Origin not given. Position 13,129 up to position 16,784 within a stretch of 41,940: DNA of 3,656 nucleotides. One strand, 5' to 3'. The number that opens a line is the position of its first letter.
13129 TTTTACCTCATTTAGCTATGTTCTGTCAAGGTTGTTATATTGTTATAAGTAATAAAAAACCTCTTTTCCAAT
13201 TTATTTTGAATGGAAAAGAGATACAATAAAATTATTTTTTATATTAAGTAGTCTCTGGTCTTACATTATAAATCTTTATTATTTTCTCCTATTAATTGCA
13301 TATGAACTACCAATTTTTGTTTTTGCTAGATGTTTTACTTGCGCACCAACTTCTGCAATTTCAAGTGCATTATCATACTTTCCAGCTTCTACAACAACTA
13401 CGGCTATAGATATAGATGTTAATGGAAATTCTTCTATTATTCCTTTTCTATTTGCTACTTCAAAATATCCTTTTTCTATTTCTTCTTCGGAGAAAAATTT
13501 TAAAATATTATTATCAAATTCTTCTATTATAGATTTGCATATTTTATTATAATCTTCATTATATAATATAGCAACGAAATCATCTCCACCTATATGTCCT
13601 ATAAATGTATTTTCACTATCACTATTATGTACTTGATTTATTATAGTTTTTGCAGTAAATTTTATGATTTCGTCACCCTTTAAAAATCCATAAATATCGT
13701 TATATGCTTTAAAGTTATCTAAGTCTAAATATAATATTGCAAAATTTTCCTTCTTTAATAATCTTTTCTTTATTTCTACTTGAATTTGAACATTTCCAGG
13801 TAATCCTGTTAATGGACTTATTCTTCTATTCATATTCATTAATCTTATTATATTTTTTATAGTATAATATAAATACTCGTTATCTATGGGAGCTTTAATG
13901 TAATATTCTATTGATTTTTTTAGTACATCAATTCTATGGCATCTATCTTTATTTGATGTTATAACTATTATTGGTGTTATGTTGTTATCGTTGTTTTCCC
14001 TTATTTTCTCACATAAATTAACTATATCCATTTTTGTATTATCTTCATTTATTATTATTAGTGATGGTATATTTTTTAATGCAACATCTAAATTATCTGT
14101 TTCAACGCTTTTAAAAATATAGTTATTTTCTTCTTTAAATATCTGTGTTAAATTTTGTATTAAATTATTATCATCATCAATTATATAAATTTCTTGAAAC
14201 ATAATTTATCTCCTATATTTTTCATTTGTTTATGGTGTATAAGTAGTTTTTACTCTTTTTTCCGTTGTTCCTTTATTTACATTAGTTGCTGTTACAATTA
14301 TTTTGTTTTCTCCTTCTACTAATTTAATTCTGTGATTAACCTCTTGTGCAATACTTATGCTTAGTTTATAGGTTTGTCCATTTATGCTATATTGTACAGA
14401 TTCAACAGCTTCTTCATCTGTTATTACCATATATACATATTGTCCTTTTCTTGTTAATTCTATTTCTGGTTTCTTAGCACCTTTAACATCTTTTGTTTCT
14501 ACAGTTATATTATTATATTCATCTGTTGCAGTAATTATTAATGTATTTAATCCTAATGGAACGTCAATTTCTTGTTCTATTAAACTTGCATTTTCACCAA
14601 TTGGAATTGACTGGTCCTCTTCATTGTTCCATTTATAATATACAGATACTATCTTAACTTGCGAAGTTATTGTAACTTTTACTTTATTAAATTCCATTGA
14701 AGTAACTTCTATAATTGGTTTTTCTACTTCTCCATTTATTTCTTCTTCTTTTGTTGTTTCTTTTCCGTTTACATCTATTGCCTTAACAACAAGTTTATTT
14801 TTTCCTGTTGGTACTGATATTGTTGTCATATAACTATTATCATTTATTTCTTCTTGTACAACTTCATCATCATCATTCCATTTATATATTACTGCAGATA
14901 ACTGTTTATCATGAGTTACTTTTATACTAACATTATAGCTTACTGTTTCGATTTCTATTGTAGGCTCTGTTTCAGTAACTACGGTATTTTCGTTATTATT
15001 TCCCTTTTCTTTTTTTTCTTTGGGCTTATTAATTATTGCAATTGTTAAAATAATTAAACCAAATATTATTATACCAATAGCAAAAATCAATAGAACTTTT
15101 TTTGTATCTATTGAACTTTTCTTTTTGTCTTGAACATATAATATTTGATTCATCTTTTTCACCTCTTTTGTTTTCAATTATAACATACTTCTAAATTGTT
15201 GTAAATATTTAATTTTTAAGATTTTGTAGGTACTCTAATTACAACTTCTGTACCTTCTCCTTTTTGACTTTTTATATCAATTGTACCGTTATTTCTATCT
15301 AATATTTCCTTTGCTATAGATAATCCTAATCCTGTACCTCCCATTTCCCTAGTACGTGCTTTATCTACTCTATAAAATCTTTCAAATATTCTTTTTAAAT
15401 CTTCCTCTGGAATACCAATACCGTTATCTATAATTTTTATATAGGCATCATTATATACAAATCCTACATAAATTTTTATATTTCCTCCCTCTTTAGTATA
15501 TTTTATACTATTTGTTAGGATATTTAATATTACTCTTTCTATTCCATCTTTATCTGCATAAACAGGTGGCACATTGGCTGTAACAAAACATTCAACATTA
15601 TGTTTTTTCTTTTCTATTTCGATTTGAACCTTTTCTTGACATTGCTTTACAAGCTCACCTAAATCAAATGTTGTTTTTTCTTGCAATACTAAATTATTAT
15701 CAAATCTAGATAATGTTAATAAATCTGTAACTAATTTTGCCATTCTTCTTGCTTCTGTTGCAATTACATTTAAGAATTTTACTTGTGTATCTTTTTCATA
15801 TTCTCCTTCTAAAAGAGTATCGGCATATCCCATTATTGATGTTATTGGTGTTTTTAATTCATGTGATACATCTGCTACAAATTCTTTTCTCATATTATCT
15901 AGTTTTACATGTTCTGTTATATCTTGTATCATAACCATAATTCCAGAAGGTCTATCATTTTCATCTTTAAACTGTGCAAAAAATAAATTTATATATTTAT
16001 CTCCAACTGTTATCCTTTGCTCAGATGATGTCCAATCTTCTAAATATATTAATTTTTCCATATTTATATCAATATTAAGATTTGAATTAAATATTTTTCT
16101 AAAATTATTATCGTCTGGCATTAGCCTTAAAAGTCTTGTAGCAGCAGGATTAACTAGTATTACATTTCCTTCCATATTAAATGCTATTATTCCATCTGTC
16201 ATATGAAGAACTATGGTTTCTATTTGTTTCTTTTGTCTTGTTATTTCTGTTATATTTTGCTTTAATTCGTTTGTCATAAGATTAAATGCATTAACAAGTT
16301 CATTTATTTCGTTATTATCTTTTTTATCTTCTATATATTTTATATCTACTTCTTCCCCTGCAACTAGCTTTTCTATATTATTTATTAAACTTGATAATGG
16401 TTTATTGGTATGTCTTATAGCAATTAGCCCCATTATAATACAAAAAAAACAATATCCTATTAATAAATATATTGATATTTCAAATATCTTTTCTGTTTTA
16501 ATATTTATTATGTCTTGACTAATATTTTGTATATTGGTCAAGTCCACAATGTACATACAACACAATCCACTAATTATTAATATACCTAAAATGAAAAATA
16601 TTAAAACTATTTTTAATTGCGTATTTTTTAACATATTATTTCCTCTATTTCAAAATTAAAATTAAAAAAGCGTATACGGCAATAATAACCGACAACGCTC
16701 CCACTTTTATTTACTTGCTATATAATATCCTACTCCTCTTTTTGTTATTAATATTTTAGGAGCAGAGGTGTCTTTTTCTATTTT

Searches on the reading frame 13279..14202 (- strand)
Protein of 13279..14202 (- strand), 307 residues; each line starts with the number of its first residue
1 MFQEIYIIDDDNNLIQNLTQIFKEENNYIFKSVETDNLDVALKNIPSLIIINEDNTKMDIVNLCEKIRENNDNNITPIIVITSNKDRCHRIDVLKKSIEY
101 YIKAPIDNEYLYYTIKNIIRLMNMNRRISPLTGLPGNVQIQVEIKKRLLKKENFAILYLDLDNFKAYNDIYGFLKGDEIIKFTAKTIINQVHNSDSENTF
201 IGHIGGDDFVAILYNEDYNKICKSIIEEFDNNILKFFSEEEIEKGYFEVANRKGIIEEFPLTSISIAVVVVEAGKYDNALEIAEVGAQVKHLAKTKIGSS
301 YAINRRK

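Call 30: search_protein_families(library=pfam, proteins=[window:13279-14202:-])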
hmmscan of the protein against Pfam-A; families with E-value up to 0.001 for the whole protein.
window:13279-14202:- (307 aa): 2 families
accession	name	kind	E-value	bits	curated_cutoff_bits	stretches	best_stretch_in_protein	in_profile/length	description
PF00990.26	GGDEF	-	6.7e-15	55.7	23.8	1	130-229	5-106/161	Diguanylate cyclase, GGDEF domain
PF00072.30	Response_reg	-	2.4e-08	34.6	30.2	1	5-113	1-108/111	Response regulator receiver domain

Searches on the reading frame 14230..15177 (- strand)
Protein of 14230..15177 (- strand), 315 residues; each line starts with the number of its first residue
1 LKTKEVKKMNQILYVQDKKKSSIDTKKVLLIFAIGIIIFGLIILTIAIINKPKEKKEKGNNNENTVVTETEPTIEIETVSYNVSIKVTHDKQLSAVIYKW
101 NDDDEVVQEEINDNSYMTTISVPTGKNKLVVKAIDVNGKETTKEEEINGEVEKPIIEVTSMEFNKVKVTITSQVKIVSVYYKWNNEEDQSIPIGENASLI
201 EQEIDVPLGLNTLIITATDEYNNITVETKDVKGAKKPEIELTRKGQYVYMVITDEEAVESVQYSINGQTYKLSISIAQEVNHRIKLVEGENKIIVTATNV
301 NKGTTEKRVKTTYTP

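Call 52: search_protein_families(library=pfam, proteins=[window:14230-15177:-])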
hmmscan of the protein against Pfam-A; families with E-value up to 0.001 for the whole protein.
window:14230-15177:- (315 aa): 1 family
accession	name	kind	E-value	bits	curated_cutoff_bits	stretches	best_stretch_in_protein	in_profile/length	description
PF09136.16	Glucodextran_B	-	0.00014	22.1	27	0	265-309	35-77/83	Glucodextranase, domain B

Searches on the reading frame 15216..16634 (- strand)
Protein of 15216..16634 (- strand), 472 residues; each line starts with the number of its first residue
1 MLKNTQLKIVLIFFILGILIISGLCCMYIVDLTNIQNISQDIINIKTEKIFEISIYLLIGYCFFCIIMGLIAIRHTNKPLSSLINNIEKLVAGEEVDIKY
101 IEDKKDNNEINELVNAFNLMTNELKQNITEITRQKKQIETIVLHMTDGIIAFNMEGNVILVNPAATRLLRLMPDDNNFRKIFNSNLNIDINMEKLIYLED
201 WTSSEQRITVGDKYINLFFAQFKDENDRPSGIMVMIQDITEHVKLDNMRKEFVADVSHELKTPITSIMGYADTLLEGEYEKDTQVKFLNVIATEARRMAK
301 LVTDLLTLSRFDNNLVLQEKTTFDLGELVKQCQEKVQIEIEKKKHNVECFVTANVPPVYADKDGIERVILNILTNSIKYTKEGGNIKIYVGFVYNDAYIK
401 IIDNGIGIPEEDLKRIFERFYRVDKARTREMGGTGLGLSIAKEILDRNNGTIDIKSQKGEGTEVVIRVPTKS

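Call 52: search_protein_families(library=pfam, proteins=[window:15216-16634:-])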
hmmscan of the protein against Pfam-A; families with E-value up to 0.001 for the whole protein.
window:15216-16634:- (472 aa): 5 families
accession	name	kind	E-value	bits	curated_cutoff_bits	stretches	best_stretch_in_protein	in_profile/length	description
PF02518.31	HATPase_c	-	1.9e-30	106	26.4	1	361-471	2-110/111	Histidine kinase-, DNA gyrase B-, and HSP90-like ATPase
PF00512.31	HisKA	-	5.9e-21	74.7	26.9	1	248-313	1-65/66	His Kinase A (phospho-acceptor) domain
PF13589.12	HATPase_c_3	-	5.7e-06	26.8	25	1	366-441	4-80/137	Histidine kinase-, DNA gyrase B-, and HSP90-like ATPase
PF00672.30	HAMP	-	0.00013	22.7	25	1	73-126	3-53/53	HAMP domain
PF00989.32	PAS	-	0.00023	21.6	22.6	0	137-239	2-113/113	PAS fold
